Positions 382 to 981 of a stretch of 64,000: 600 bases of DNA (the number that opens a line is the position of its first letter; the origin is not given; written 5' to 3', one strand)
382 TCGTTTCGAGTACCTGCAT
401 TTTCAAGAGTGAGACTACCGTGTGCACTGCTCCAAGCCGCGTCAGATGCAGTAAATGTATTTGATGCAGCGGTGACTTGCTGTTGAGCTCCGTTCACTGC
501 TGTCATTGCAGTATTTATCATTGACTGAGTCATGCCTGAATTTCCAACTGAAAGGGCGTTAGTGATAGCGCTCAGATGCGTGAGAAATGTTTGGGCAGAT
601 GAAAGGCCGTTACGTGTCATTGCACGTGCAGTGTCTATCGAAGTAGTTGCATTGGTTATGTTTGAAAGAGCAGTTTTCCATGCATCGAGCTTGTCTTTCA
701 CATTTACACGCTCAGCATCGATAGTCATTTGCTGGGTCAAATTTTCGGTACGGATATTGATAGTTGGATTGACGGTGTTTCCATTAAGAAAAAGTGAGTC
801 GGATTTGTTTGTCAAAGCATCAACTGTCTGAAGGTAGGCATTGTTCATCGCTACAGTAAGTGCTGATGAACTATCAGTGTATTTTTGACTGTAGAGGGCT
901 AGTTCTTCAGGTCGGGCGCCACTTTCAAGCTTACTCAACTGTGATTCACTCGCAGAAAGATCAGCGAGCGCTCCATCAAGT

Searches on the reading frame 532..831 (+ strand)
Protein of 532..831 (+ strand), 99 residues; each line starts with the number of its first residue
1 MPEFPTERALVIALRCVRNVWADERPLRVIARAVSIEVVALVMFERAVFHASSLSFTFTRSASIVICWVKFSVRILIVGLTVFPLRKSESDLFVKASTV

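Call 75: search_protein_families(library=pfam, alignment_id=A6, max_evalue=1e-8)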
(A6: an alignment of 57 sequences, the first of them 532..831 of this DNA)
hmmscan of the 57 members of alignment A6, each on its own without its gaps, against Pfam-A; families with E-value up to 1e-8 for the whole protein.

A. member 1, window:532-831:+ (99 aa): 0 families

B. families by the number of members that match (of 57 scanned): 42 families (the first 25 are shown)
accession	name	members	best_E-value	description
PF00535.33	Glycos_transf_2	2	1.8e-32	Glycosyl transferase family 2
PF01471.23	PG_binding_1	2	2.1e-16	Putative peptidoglycan binding domain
PF13641.12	Glyco_tranf_2_3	2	6.2e-15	Glycosyltransferase like family 2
PF13472.12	Lipase_GDSL_2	2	4.4e-14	GDSL-like Lipase/Acylhydrolase family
PF18998.6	Flg_new_2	2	1.4e-11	Divergent InlB B-repeat domain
PF10111.15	Glyco_tranf_2_2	2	2.8e-10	Glycosyltransferase like family 2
PF00012.26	HSP70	1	4.7e-240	Hsp70 protein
PF01406.26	tRNA-synt_1e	1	5.2e-90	tRNA synthetases class I (C) catalytic domain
PF01098.24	FTSW_RODA_SPOVE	1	3.8e-88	Cell cycle protein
PF00749.27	tRNA-synt_1c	1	7.8e-87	tRNA synthetases class I (E and Q), catalytic domain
PF00456.26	Transketolase_N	1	2.6e-64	Transketolase, thiamine diphosphate binding domain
PF00579.31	tRNA-synt_1b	1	2.9e-58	tRNA synthetases class I (W and Y)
PF02224.24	Cytidylate_kin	1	3e-58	Cytidylate kinase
PF01180.27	DHO_dh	1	7.2e-56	Dihydroorotate dehydrogenase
PF02800.25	Gp_dh_C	1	3.7e-54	Glyceraldehyde 3-phosphate dehydrogenase, C-terminal domain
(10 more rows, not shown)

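Call 76: search_protein_families(library=padloc, alignment_id=A6, max_evalue=1e-10)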
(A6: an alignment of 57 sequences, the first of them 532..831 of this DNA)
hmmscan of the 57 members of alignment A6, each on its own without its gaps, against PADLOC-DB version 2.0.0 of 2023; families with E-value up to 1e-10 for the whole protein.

A. member 1, window:532-831:+ (99 aa): 0 families

B. families by the number of members that match (of 57 scanned): 0 families
